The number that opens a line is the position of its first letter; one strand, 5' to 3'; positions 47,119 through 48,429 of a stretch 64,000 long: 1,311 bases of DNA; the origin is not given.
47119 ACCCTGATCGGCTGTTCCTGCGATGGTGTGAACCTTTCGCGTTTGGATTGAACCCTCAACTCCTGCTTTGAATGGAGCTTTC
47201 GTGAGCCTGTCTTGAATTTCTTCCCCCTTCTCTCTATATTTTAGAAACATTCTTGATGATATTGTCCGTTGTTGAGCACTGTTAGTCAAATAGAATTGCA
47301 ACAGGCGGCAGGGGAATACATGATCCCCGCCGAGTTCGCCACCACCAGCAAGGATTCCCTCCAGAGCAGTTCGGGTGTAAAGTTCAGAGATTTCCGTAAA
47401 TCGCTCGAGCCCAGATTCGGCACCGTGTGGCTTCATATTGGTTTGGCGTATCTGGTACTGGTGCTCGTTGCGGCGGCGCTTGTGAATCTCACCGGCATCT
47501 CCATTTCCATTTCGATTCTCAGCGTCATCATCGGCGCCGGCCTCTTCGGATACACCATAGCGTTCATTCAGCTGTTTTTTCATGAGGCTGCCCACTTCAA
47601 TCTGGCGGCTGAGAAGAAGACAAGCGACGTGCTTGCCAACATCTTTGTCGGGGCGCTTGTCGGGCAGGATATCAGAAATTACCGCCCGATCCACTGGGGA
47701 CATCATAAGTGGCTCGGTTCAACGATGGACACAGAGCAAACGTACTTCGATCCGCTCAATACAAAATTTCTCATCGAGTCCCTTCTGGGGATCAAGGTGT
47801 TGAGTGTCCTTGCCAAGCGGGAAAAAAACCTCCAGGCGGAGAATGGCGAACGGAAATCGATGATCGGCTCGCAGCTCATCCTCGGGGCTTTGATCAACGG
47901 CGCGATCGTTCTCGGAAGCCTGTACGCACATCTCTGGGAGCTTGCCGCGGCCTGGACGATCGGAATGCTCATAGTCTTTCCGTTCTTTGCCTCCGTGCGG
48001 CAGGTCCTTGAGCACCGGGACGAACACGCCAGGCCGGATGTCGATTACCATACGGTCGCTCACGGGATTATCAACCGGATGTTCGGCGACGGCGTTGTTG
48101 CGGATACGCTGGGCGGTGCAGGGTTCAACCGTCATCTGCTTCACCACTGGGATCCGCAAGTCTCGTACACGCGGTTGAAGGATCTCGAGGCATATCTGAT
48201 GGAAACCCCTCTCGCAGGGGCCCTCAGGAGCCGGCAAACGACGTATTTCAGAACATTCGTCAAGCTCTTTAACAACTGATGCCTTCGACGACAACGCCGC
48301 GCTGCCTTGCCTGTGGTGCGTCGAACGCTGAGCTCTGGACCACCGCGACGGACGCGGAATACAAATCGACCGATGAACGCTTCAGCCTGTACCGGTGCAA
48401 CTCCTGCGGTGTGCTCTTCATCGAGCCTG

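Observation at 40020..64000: Large (~24 kb) glycan biosynthesis island unusually rich in methyltransferases and polyprenol-phosphate-dependent glycosyltransferases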

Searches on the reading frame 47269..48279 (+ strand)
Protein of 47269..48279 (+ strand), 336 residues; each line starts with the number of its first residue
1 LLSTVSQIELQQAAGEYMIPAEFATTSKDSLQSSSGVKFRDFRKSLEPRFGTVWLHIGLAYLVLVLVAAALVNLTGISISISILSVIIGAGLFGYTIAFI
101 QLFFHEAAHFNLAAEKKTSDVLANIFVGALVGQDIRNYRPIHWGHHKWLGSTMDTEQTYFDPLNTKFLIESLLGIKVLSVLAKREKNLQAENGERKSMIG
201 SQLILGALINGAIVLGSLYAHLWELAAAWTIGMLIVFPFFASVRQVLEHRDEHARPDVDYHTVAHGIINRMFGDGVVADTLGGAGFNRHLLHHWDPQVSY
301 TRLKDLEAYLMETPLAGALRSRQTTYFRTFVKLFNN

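Call 3: search_protein_families(library=pfam, proteins=[window:47269-48279:+], max_evalue=0.01)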
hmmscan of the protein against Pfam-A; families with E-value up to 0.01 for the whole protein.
window:47269-48279:+ (336 aa): 1 family
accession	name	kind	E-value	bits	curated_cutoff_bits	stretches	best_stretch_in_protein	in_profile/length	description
PF00487.30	FA_desaturase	-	1.3e-22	81.2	29.7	1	91-316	10-244/253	Fatty acid desaturase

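Call 9: search_protein_families(library=ncbifam, proteins=[window:47269-48279:+], max_evalue=0.001)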
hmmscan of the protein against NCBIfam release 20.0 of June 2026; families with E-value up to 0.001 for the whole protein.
window:47269-48279:+ (336 aa): 1 family
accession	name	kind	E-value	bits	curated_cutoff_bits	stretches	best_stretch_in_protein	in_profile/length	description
NF041365.1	GntB_guanitoxin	equivalog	3.4e-07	30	380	1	92-313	55-281/308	guanitoxin biosynthesis L-arginine gamma (S) hydroxylase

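Call 46: find_homologous_proteins(query=window:47320-48276:+, max_evalue=0.00001)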
Query window:47320-48276:+ (319 aa): 598 proteins with E <= 0.00001 among 8000 candidates; the best 120 are listed.
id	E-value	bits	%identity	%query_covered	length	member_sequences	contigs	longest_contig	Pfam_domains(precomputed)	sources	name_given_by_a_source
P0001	3.2e-209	712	100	100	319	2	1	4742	PF00487.31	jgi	-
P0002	6.7e-168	576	76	100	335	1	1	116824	PF00487.31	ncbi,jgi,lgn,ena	-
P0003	6.3e-156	537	73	100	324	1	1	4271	PF00487.31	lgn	-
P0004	8.5e-146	503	67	100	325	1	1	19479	PF00487.31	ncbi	-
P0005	6.3e-143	494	68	100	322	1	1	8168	PF00487.31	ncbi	-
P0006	9.7e-138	477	66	99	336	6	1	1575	PF00487.31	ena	-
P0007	2.4e-137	475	64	99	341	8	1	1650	PF00487.31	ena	-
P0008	4.4e-136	471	63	100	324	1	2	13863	PF00487.31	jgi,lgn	jgi:fatty acid desaturase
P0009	8.1e-136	470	63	100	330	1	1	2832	PF00487.31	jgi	jgi:fatty acid desaturase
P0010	6.1e-123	428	58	100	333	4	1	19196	PF00487.31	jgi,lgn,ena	jgi:fatty acid desaturase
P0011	6.8e-116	405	56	98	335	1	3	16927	PF00487.31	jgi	jgi:fatty acid desaturase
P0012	7.0e-115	402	54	99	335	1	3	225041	PF00487.31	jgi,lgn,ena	-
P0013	2.8e-114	400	53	99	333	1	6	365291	PF00487.31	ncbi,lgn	-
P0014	1.2e-108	381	54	99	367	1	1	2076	PF00487.31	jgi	jgi:fatty acid desaturase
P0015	2.5e-108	380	52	100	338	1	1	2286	PF00487.31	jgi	-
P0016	3.7e-106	373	54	97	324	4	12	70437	PF00487.31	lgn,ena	-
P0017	1.2e-105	371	54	97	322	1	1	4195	PF00487.31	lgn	-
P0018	1.8e-105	371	51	97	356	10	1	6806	PF00487.31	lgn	-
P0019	2.2e-105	370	52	97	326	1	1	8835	PF00487.31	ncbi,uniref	ncbi:fatty acid desaturase [Allocoleopsis sp.]|uniref:fatty acid desaturase n=1 Tax=Allocoleopsis sp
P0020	3.8e-105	370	53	97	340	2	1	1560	PF00487.31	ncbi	-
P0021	4.8e-105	369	51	99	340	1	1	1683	PF00487.31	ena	-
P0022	1.5e-103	365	55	97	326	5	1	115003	PF00487.31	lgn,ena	-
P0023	5.6e-103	363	51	97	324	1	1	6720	PF00487.31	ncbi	-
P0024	1.0e-102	362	51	97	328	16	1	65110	PF00487.31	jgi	jgi:fatty acid desaturase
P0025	1.3e-102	361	54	97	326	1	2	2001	PF00487.31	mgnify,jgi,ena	mgnify:CR=1 FL=1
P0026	1.6e-102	361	54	97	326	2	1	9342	PF00487.31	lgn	-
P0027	1.9e-102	361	53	100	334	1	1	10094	PF00487.31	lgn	-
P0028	2.4e-102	361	51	99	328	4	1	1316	PF00487.31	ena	-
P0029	3.8e-102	360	53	98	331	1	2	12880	PF00487.31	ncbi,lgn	-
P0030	1.1e-101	358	52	97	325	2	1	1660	PF00487.31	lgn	-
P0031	1.4e-101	358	49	96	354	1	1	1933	PF00487.31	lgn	-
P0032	3.2e-101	357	51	97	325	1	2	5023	PF00487.31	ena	-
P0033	3.2e-101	357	53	97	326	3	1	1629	PF00487.31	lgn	-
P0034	2.0e-100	354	50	97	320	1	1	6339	PF00487.31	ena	-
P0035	2.0e-100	354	52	98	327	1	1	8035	PF00487.31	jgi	-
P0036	2.4e-100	354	50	99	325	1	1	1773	PF00487.31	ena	-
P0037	2.6e-100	354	50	98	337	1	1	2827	PF00487.31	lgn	-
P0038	2.7e-100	354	53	97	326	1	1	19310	PF00487.31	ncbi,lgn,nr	ncbi:MAG: fatty acid desaturase [Ignavibacteriae bacterium]|nr:fatty acid desaturase [Ignavibacterio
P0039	3.9e-100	353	51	98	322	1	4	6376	PF00487.31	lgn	-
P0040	9.3e-100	352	51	99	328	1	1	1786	PF00487.31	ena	-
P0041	9.4e-100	352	50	99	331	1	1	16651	PF00487.31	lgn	-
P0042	9.5e-100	352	50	99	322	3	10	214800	PF00487.31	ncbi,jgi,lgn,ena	jgi:fatty acid desaturase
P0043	1.3e-99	352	49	97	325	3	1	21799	PF00487.31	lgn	-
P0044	1.9e-99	351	51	98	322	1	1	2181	PF00487.31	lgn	-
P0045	2.0e-99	351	53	98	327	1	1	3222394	PF00487.31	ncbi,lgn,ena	-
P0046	2.5e-99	351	50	97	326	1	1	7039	PF00487.31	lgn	-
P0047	3.7e-99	350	51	98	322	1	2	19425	PF00487.31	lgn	-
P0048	4.8e-99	350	50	98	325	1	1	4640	PF00487.31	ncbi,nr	ncbi:MAG: fatty acid desaturase [Gammaproteobacteria bacterium]|nr:fatty acid desaturase [Gammaprote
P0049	5.4e-99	350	49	99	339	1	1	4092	PF00487.31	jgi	jgi:fatty acid desaturase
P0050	5.4e-99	350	52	98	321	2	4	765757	PF00487.31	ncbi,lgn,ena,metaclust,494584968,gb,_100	metaclust:\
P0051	8.5e-99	349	50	97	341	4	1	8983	PF00487.31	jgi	jgi:fatty acid desaturase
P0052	1.5e-98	348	49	98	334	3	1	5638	PF00487.31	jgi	-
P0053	1.6e-98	348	49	97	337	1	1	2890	PF00487.31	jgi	jgi:fatty acid desaturase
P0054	2.2e-98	348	50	97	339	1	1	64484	PF00487.31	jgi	jgi:fatty acid desaturase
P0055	3.2e-98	347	49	98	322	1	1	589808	PF00487.31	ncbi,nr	ncbi:MAG: fatty acid desaturase [Bacteroidetes bacterium]|nr:fatty acid desaturase [Bacteroidota bac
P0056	3.3e-98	347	50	97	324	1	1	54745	PF00487.31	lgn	-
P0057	3.5e-98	347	49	98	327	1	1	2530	PF00487.31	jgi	jgi:fatty acid desaturase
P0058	4.0e-98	347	50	97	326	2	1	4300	PF00487.31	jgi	jgi:fatty acid desaturase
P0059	7.6e-98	346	50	100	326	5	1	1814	PF00487.31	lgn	-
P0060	1.4e-97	345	51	93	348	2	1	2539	PF00487.31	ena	-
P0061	1.4e-97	345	49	98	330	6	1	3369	PF00487.31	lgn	-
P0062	1.6e-97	345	48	98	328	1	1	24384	PF00487.31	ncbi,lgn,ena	-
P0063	1.9e-97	344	51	97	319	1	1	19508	PF00487.31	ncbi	ncbi:MAG: fatty acid desaturase [Rhodothermales bacterium]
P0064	8.0e-97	342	51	98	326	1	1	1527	PF00487.31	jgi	-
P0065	8.1e-97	342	49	98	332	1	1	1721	PF00487.31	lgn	-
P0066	8.9e-97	342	50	100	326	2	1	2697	PF00487.31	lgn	-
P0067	1.0e-96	342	50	94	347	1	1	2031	PF00487.31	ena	-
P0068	1.5e-96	341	48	98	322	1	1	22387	PF00487.31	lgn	-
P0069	1.6e-96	341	49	98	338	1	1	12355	PF00487.31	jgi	jgi:fatty acid desaturase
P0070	2.0e-96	341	50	98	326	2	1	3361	PF00487.31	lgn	-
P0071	2.8e-96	341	51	96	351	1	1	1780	PF00487.31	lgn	-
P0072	2.8e-96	341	54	95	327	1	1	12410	PF00487.31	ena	-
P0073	3.0e-96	341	49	99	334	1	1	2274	PF00487.31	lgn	-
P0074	3.4e-96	340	48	99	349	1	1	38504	PF00487.31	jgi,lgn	jgi:fatty acid desaturase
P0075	6.5e-96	339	50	99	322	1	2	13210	PF00487.31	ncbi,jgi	jgi:fatty acid desaturase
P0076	9.4e-96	339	52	96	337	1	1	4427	PF00487.31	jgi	-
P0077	1.2e-95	339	49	97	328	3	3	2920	PF00487.31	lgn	-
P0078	1.4e-95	338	47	98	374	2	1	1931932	PF00487.31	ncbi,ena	-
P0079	1.4e-95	338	48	97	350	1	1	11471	PF00487.31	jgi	jgi:fatty acid desaturase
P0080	2.2e-95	338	49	97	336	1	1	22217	PF00487.31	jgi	jgi:fatty acid desaturase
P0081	2.2e-95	338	52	98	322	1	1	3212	PF00487.31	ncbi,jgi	jgi:fatty acid desaturase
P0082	2.4e-95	338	48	99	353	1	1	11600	PF00487.31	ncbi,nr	ncbi:MAG: hypothetical protein JWM74_4438 [Myxococcaceae bacterium]|nr:hypothetical protein [Myxococ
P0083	4.9e-95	337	48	97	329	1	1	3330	PF00487.31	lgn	-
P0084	5.0e-95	336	47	97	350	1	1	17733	PF00487.31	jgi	jgi:fatty acid desaturase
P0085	6.0e-95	336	49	98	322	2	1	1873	PF00487.31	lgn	-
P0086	1.1e-94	335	49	98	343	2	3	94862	PF00487.31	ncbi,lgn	ncbi:MAG: fatty acid desaturase [Usitatibacter sp.]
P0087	1.3e-94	335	51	96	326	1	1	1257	PF00487.31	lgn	-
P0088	1.3e-94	335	49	97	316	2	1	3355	PF00487.31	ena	-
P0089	1.4e-94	335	48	99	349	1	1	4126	PF00487.31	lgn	-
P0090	1.4e-94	335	48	99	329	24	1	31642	PF00487.31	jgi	jgi:fatty acid desaturase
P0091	1.4e-94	335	50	98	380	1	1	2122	PF00487.31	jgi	jgi:fatty acid desaturase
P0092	1.5e-94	335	48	99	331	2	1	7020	PF00487.31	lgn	-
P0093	1.6e-94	335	51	97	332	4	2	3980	PF00487.31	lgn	-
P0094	1.6e-94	335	49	97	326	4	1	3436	PF00487.31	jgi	-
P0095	1.6e-94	335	49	99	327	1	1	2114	PF00487.31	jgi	-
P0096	1.9e-94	335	50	99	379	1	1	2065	PF00487.31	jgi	-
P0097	2.1e-94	334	48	96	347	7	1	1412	PF00487.31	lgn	-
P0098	2.4e-94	334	51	92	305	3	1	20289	PF00487.31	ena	-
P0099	2.6e-94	334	48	98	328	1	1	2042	PF00487.31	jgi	jgi:fatty acid desaturase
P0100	3.0e-94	334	52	96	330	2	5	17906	PF00487.31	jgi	jgi:fatty acid desaturase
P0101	3.3e-94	334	47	98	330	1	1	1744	PF00487.31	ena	-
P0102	4.1e-94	333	51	95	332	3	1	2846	PF00487.31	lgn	-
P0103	6.4e-94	333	48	100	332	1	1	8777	PF00487.31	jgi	jgi:fatty acid desaturase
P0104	6.7e-94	333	48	95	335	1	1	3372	PF00487.31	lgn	-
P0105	8.8e-94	332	51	97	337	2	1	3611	PF00487.31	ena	-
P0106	1.6e-93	332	51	94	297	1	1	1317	PF00487.31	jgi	jgi:fatty acid desaturase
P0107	1.8e-93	331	49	99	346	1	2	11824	PF00487.31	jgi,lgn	jgi:fatty acid desaturase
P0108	2.9e-93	331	49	100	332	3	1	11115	PF00487.31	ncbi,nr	ncbi:MAG: fatty acid desaturase [Planctomycetes bacterium]|nr:fatty acid desaturase [Planctomycetota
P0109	3.0e-93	331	56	79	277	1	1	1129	PF00487.31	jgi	jgi:fatty acid desaturase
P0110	4.2e-93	330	48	98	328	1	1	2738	PF00487.31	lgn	-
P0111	4.5e-93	330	52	92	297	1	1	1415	PF00487.31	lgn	-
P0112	4.6e-93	330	46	99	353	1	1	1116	PF00487.31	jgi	jgi:fatty acid desaturase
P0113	5.5e-93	330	47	98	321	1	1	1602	PF00487.31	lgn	-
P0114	5.8e-93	330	49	98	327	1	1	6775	PF00487.31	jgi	jgi:fatty acid desaturase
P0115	7.4e-93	329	48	99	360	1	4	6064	PF00487.31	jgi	jgi:fatty acid desaturase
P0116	7.8e-93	329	48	98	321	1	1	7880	PF00487.31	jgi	jgi:fatty acid desaturase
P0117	1.1e-92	329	51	98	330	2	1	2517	PF00487.31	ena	-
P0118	1.6e-92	328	47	98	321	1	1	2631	PF00487.31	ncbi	-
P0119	2.3e-92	328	50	96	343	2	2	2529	PF00487.31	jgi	jgi:fatty acid desaturase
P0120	2.6e-92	328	48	98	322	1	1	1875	PF00487.31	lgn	-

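Call 47: find_encoding_contigs(protein=P0002, flank=10000, max_places=2)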
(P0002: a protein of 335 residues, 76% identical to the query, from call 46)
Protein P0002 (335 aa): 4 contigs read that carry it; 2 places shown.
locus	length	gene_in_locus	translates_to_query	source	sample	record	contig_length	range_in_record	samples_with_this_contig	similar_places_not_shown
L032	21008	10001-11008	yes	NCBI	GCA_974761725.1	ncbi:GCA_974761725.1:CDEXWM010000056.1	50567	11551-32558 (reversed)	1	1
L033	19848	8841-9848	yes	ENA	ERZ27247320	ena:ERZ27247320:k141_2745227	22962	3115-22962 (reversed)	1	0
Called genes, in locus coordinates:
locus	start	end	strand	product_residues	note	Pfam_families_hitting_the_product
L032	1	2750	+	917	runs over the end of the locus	PF11028:TMEM260_N, PF28495:TMEM260_2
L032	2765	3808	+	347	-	PF01073:3Beta_HSD, PF01370:Epimerase, PF02719:Polysacc_synt_2, PF04321:RmlD_sub_bind, PF07993:NAD_binding_4 (faint), PF16363:GDP_Man_Dehyd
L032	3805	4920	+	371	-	PF13439:Glyco_transf_4, PF13579:Glyco_trans_4_4 (weak), PF20706:GT4-conflict, PF00534:Glycos_transf_1, PF13692:Glyco_trans_1_4, PF13524:Glyco_trans_1_2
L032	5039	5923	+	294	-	PF00534:Glycos_transf_1, PF13692:Glyco_trans_1_4, PF13524:Glyco_trans_1_2 (weak)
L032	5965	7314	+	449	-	PF01943:Polysacc_synt, PF13440:Polysacc_synt_3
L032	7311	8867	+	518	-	PF01522:Polysacc_deac_1 (weak)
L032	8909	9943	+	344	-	PF13439:Glyco_transf_4, PF13579:Glyco_trans_4_4 (weak), PF00534:Glycos_transf_1, PF13692:Glyco_trans_1_4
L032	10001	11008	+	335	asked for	PF00487:FA_desaturase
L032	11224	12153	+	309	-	PF13489:Methyltransf_23, PF13847:Methyltransf_31 (weak), PF08241:Methyltransf_11, PF08242:Methyltransf_12, PF13649:Methyltransf_25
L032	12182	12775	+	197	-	-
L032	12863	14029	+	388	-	PF00535:Glycos_transf_2, PF10111:Glyco_tranf_2_2 (faint), PF13641:Glyco_tranf_2_3 (weak)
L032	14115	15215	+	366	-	PF01075:Glyco_transf_9 (weak)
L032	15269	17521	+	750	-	PF09586:YfhO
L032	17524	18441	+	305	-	PF00535:Glycos_transf_2, PF10111:Glyco_tranf_2_2 (weak)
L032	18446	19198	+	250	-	PF01209:Ubie_methyltran (weak), PF02353:CMAS (weak), PF13489:Methyltransf_23, PF07021:MetW, PF13847:Methyltransf_31, PF08241:Methyltransf_11, PF08242:Methyltransf_12, PF13649:Methyltransf_25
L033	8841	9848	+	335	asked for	PF00487:FA_desaturase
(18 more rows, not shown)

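Call 48: find_encoding_contigs(protein=P0045, flank=6000, max_places=1)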
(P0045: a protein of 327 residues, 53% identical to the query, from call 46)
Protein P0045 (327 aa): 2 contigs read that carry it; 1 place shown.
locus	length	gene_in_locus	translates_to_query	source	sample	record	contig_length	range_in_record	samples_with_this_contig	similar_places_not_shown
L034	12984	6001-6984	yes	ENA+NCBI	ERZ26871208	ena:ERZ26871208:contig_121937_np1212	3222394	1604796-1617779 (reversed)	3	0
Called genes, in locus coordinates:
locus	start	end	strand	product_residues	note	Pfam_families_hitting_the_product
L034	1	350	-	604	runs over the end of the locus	PF00404:Dockerin_1 (faint)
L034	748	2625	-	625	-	PF12951:PATR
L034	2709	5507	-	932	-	PF12951:PATR, PF07589:PEP_exosort_dom (weak)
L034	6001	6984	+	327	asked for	PF00487:FA_desaturase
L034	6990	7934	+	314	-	PF13489:Methyltransf_23, PF08241:Methyltransf_11, PF08242:Methyltransf_12, PF13649:Methyltransf_25, PF13847:Methyltransf_31 (weak)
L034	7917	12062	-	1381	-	PF12951:PATR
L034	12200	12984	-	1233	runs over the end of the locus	PF12951:PATR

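Call 49: find_encoding_contigs(protein=P0055, flank=6000, max_places=1)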
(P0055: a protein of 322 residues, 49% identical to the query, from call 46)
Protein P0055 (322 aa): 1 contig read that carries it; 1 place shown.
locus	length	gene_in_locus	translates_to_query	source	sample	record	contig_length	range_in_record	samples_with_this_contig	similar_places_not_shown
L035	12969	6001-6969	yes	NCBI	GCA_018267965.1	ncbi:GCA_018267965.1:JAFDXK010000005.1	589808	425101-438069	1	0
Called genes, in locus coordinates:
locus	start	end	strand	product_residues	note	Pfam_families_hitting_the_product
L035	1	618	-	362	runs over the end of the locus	PF01757:Acyl_transf_3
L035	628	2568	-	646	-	PF02366:PMT, PF13231:PMT_2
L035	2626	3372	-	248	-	PF13489:Methyltransf_23, PF07021:MetW, PF13847:Methyltransf_31, PF08241:Methyltransf_11, PF08242:Methyltransf_12, PF13649:Methyltransf_25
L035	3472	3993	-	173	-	PF00886:Ribosomal_S16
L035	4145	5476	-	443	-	PF02881:SRP54_N, PF06414:Zeta_toxin, PF13401:AAA_22 (faint), PF00448:SRP54, PF02978:SRP_SPB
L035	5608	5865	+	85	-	-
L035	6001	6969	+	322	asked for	PF00487:FA_desaturase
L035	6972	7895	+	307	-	PF13489:Methyltransf_23, PF13847:Methyltransf_31, PF08241:Methyltransf_11, PF08242:Methyltransf_12, PF13649:Methyltransf_25 (weak)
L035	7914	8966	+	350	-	PF00487:FA_desaturase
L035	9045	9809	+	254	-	PF20243:MbnP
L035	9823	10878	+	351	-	PF00034:Cytochrom_C (faint), PF03150:CCP_MauG, PF13442:Cytochrome_CBB3 (faint)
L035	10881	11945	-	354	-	PF03150:CCP_MauG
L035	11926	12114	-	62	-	-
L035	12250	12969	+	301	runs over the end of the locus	PF12844:HTH_19 (weak), PF13560:HTH_31, PF00805:Pentapeptide (faint), PF01381:HTH_3, PF13576:Pentapeptide_3 (faint), PF13599:Pentapeptide_4 (weak), PF23894:LD_SV2 (weak)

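Call 50: find_encoding_contigs(protein=P0013, flank=5000, max_places=1)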
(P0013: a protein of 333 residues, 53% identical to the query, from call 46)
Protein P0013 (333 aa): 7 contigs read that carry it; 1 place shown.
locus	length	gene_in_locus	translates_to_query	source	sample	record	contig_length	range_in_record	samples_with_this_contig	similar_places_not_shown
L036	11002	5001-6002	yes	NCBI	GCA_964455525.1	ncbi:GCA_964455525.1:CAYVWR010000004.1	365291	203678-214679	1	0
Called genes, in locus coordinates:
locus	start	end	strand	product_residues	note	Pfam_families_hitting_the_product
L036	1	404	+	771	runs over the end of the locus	-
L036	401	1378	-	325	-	-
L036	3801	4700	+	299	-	-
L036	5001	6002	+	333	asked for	PF00487:FA_desaturase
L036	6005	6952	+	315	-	PF13489:Methyltransf_23, PF13847:Methyltransf_31, PF08241:Methyltransf_11, PF08242:Methyltransf_12, PF13649:Methyltransf_25 (weak)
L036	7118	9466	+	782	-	PF09586:YfhO (weak)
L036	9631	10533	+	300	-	PF01619:Pro_dh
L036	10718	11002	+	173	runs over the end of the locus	PF01765:RRF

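Call 51: find_encoding_contigs(protein=P0050, flank=5000, max_places=1)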
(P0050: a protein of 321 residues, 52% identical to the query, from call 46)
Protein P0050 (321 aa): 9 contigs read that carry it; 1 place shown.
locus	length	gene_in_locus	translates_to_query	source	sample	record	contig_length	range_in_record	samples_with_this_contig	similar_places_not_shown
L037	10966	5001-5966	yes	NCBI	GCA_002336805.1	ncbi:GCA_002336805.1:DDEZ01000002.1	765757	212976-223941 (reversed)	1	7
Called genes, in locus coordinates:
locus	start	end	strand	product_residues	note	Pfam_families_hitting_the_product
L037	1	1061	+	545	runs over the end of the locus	PF02310:B12-binding, PF04055:Radical_SAM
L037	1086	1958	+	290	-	PF22814:WelO5, PF13640:2OG-FeII_Oxy_3 (faint)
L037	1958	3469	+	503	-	-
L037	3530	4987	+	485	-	PF00202:Aminotran_3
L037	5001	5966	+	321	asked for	PF00487:FA_desaturase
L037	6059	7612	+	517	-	PF02310:B12-binding, PF04055:Radical_SAM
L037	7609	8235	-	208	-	PF04473:DUF553 (weak)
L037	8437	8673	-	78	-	-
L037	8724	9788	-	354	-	PF04055:Radical_SAM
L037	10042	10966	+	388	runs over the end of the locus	PF00657:Lipase_GDSL (weak), PF13472:Lipase_GDSL_2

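Call 52: find_encoding_contigs(protein=P0078, flank=5000, max_places=1)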
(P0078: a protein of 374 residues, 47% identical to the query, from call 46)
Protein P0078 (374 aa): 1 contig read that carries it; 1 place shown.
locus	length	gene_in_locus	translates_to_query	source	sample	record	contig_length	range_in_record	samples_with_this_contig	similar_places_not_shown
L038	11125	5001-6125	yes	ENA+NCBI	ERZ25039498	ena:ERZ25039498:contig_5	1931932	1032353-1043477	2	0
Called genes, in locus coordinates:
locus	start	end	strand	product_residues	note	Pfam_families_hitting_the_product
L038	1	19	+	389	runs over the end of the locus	PF16396:DUF5005 (faint), PF04616:Glyco_hydro_43, PF22847:Glyco_hydro_43_rel (weak)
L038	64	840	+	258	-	PF12833:HTH_18, PF00165:HTH_AraC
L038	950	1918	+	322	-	PF11918:Peptidase_S41_N (weak), PF03572:Peptidase_S41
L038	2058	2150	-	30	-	-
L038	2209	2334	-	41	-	-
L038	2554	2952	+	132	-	PF06983:3-dmu-9_3-mt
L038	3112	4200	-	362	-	-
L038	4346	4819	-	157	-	-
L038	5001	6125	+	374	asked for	PF00487:FA_desaturase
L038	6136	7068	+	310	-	PF13489:Methyltransf_23, PF13847:Methyltransf_31, PF08241:Methyltransf_11, PF08242:Methyltransf_12, PF13649:Methyltransf_25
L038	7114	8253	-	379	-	PF00486:Trans_reg_C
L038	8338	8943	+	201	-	PF07494:Reg_prop (faint)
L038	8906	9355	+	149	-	PF07494:Reg_prop (faint)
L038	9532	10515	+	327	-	PF14870:PSII_BNR (faint), PF25852:DUF6242_C (faint), PF15902:Sortilin-Vps10 (faint), PF02012:BNR (faint), PF15899:BNR_6 (faint)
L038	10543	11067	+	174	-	-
